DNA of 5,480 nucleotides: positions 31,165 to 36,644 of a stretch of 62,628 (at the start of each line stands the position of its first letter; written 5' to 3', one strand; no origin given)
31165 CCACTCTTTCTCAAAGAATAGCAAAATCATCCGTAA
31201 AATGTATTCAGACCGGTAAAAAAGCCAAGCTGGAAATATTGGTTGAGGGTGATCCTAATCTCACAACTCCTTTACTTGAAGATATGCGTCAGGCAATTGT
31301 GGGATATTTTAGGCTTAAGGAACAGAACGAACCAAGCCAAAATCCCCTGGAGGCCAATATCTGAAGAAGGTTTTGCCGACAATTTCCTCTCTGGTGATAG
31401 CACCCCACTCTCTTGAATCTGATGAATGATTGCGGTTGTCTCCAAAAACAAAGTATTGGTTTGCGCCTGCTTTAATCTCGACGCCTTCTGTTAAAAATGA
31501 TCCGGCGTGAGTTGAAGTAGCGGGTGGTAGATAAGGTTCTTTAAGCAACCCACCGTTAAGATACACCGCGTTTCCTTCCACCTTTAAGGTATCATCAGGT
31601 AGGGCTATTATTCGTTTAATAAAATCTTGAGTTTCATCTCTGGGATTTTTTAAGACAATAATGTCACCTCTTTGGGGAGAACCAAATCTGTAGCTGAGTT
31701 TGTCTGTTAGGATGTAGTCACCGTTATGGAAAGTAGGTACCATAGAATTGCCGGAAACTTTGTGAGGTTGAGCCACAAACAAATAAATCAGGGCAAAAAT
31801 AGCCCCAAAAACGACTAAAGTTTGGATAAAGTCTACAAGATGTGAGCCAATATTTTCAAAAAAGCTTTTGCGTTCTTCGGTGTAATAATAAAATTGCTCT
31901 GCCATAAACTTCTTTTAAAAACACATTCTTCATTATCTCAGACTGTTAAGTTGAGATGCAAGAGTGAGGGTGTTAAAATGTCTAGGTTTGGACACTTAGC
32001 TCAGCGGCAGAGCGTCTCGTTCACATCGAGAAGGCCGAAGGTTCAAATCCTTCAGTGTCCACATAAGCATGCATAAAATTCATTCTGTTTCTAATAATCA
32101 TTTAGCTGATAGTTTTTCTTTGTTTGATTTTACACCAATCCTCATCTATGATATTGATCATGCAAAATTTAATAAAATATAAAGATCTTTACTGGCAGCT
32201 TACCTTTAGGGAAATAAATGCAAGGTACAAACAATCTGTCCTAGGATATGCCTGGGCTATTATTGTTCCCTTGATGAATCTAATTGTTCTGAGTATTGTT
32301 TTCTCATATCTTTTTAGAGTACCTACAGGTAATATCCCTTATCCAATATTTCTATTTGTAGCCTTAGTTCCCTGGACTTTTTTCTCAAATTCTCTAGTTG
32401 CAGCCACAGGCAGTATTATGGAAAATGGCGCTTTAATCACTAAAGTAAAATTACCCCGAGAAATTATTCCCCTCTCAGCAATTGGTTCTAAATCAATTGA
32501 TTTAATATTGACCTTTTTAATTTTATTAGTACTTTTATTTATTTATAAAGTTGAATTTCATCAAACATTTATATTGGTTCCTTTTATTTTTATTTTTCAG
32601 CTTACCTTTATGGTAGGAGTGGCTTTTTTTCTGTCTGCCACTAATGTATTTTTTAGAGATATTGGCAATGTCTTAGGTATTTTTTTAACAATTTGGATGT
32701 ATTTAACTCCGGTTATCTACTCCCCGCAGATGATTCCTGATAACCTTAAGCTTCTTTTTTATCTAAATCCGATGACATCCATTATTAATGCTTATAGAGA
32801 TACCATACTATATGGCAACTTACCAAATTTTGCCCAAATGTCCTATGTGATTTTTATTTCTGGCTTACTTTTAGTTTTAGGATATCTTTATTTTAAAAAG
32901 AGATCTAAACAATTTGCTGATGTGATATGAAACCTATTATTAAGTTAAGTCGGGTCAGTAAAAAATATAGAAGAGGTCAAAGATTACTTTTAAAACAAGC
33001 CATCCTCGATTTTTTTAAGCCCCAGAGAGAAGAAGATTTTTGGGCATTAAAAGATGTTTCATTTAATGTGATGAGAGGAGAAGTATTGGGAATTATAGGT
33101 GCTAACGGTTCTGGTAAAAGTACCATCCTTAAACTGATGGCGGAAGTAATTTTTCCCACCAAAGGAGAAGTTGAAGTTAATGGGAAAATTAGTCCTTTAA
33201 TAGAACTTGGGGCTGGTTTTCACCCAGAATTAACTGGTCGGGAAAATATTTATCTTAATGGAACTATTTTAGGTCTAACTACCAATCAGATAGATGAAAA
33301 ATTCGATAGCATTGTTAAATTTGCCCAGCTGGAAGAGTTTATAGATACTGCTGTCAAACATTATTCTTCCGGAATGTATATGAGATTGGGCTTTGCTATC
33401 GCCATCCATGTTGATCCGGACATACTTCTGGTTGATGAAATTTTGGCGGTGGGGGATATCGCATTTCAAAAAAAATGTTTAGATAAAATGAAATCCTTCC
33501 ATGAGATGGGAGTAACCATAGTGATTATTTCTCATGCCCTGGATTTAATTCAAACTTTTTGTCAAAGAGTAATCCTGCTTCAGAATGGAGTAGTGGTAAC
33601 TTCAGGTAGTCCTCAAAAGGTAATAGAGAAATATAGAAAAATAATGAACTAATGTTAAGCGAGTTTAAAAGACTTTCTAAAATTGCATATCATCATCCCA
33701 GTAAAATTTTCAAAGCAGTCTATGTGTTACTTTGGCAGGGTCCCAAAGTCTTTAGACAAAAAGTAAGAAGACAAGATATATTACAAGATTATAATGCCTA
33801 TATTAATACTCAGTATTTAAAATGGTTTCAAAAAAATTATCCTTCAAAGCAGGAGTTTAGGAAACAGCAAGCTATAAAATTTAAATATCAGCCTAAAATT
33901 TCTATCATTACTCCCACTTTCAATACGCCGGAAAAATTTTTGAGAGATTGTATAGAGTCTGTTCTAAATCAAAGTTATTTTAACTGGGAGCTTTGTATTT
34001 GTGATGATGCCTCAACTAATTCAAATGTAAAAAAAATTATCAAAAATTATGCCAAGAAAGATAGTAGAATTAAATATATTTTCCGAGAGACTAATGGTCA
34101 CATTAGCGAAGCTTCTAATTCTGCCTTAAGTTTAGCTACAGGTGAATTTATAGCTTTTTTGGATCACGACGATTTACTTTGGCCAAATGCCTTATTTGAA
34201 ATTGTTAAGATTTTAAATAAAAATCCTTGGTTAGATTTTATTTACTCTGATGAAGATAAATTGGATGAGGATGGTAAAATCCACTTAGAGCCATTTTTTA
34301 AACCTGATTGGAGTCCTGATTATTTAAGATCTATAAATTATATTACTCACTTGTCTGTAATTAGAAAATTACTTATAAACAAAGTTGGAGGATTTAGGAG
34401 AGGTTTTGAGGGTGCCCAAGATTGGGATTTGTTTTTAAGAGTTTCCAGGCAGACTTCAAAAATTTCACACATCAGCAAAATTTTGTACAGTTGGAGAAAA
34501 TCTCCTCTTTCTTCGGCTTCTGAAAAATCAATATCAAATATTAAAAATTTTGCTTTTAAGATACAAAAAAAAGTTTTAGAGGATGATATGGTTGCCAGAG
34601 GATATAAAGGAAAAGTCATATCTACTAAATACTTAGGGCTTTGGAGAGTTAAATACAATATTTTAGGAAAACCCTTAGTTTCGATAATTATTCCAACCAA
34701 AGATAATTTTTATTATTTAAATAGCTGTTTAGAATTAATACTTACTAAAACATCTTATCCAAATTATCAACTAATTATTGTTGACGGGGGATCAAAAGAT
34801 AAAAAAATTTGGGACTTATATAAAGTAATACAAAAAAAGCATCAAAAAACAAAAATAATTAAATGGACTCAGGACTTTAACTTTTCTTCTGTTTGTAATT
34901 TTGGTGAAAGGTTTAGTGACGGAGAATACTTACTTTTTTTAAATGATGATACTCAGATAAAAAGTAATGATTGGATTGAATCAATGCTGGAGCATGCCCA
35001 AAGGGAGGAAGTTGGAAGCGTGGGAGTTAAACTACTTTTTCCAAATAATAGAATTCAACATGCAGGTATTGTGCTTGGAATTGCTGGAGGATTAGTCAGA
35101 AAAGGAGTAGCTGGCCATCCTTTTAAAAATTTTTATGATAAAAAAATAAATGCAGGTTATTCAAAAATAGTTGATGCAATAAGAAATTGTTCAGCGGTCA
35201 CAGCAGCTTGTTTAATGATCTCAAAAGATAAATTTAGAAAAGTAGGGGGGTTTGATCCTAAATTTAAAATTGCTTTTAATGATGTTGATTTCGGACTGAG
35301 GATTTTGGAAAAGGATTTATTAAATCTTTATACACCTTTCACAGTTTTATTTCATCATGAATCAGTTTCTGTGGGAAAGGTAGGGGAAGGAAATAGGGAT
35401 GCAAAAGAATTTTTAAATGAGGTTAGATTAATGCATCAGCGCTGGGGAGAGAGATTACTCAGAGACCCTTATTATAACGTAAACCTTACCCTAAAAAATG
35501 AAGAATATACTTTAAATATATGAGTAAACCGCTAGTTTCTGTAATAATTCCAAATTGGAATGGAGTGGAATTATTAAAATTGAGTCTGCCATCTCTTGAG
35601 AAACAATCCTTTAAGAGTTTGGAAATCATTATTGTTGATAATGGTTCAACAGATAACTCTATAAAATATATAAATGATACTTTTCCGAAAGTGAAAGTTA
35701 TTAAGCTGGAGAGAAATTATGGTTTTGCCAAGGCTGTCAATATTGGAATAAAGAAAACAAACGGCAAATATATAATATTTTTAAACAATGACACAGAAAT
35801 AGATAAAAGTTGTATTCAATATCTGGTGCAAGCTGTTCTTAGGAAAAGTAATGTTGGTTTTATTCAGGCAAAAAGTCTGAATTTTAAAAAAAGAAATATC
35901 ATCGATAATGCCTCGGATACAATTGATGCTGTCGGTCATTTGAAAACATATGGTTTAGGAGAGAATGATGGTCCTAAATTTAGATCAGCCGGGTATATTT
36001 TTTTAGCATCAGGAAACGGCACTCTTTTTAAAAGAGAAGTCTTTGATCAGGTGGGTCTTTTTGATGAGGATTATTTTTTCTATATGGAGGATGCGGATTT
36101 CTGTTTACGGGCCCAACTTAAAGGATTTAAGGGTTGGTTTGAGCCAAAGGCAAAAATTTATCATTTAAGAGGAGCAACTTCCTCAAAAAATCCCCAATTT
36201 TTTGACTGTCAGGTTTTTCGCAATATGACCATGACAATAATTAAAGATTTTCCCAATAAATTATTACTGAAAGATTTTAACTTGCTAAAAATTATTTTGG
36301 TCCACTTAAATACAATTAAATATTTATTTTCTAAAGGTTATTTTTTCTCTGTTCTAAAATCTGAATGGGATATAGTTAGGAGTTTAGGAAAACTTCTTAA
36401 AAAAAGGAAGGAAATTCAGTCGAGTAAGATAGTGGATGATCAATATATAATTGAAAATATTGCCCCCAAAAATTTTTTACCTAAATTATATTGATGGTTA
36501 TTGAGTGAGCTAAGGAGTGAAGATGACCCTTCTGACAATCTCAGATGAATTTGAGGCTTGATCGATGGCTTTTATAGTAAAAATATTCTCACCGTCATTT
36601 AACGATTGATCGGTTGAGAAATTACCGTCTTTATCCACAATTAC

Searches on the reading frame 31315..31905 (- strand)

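Call 84: search_protein_families(library=pfam, proteins=[window:31315-31905:-], max_evalue=0.00001)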
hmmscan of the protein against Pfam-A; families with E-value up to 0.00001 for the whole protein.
window:31315-31905:- (196 aa): 1 family
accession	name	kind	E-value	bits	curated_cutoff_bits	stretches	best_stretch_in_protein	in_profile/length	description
PF10502.14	Peptidase_S26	-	1.1e-45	156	22.9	1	24-184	2-168/168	Signal peptidase, peptidase S26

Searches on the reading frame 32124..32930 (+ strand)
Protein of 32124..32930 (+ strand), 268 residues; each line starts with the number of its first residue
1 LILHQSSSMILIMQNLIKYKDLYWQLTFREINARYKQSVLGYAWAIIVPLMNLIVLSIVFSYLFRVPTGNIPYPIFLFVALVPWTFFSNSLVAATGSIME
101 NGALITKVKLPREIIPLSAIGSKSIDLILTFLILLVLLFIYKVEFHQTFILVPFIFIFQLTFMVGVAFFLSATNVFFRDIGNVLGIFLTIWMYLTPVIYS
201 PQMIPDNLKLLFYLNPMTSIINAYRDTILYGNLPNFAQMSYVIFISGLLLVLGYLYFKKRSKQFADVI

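Call 84: search_protein_families(library=pfam, proteins=[window:32124-32930:+], max_evalue=0.00001)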
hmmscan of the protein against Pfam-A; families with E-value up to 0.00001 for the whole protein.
window:32124-32930:+ (268 aa): 1 family
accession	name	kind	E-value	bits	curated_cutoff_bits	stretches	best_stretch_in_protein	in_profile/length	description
PF01061.29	ABC2_membrane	-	9e-20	71.6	26.9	1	23-228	3-210/211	ABC-2 type transporter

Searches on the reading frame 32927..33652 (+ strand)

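Call 84: search_protein_families(library=pfam, proteins=[window:32927-33652:+], max_evalue=0.00001)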
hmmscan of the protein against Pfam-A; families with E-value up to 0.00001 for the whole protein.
window:32927-33652:+ (241 aa): 1 family
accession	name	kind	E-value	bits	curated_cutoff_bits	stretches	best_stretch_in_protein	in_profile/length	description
PF00005.33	ABC_tran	-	7.4e-22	78.9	25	1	41-172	1-135/137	ABC transporter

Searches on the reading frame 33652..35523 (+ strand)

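Call 84: search_protein_families(library=pfam, proteins=[window:33652-35523:+], max_evalue=0.00001)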
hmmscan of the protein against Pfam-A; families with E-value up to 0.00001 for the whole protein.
window:33652-35523:+ (623 aa): 3 families
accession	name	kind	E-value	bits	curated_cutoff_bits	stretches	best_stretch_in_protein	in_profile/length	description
PF00535.33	Glycos_transf_2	-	7.4e-51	172.8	23.3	2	84-241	1-163/168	Glycosyl transferase family 2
PF10111.15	Glyco_tranf_2_2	-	3.8e-23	82.8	27.3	2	91-293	8-224/276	Glycosyltransferase like family 2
PF13641.12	Glyco_tranf_2_3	-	1.1e-12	49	27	1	81-191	1-113/230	Glycosyltransferase like family 2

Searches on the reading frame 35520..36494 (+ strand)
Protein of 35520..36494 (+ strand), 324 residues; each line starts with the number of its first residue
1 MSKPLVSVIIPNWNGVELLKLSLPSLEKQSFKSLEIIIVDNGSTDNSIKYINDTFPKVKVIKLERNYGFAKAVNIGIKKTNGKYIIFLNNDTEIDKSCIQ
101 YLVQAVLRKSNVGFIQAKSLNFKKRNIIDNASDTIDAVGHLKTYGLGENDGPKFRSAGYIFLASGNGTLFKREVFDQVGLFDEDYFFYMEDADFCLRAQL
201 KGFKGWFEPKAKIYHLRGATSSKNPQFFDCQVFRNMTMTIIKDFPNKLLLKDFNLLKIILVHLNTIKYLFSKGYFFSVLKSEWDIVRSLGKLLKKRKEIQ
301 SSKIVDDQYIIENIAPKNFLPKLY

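Call 84: search_protein_families(library=pfam, proteins=[window:35520-36494:+], max_evalue=0.00001)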
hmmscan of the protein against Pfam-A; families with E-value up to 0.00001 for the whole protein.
window:35520-36494:+ (324 aa): 4 families
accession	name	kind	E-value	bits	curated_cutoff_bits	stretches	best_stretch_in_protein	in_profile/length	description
PF00535.33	Glycos_transf_2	-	2.4e-28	99.6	23.3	1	7-178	1-167/168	Glycosyl transferase family 2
PF13641.12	Glyco_tranf_2_3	-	6.5e-19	69.3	27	1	6-234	3-226/230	Glycosyltransferase like family 2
PF10111.15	Glyco_tranf_2_2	-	1.8e-10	41.2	27.3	1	8-199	2-200/276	Glycosyltransferase like family 2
PF13632.12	Glyco_trans_2_3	-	2e-10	41.2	27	1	84-213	1-121/198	Glycosyl transferase family group 2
